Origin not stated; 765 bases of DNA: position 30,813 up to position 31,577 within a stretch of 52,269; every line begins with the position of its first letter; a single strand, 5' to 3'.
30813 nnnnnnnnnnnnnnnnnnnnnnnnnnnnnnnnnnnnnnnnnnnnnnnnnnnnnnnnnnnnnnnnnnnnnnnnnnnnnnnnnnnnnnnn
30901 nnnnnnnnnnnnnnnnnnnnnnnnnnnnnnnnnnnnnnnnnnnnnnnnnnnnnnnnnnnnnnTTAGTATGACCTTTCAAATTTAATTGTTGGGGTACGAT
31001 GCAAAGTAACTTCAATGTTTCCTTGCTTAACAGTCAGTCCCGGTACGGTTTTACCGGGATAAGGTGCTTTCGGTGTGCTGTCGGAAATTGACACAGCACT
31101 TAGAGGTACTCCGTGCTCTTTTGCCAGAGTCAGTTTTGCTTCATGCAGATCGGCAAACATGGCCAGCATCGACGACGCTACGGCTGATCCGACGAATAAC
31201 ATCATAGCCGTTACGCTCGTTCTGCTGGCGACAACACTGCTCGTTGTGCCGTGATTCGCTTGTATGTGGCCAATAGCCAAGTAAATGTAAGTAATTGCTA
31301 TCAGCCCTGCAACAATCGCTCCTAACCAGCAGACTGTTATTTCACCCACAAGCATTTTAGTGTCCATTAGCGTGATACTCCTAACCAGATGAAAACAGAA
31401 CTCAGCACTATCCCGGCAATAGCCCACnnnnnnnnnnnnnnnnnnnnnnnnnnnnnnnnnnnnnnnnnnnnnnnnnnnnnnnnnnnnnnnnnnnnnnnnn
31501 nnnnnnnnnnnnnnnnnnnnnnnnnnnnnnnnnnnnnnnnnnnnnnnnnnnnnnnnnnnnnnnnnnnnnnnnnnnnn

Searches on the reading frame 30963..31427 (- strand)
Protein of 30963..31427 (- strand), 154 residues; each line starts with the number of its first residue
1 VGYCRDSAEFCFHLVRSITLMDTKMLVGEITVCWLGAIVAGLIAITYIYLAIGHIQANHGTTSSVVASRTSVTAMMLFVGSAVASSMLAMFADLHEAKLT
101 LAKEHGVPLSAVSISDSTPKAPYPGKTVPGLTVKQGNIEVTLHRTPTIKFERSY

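Call 71: search_protein_families(library=padloc, max_evalue=0.01, proteins=[window:30963-31427:-])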
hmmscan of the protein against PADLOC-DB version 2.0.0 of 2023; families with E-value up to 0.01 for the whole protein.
window:30963-31427:- (154 aa): 1 family
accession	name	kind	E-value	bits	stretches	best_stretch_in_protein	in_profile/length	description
PDLC03010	nacht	-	0.0075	13.5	0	33-72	116-155/378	-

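Call 72: search_protein_families(library=ncbifam, max_evalue=0.01, proteins=[window:30963-31427:-])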
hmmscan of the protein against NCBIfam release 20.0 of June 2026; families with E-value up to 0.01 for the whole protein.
window:30963-31427:- (154 aa): 0 families
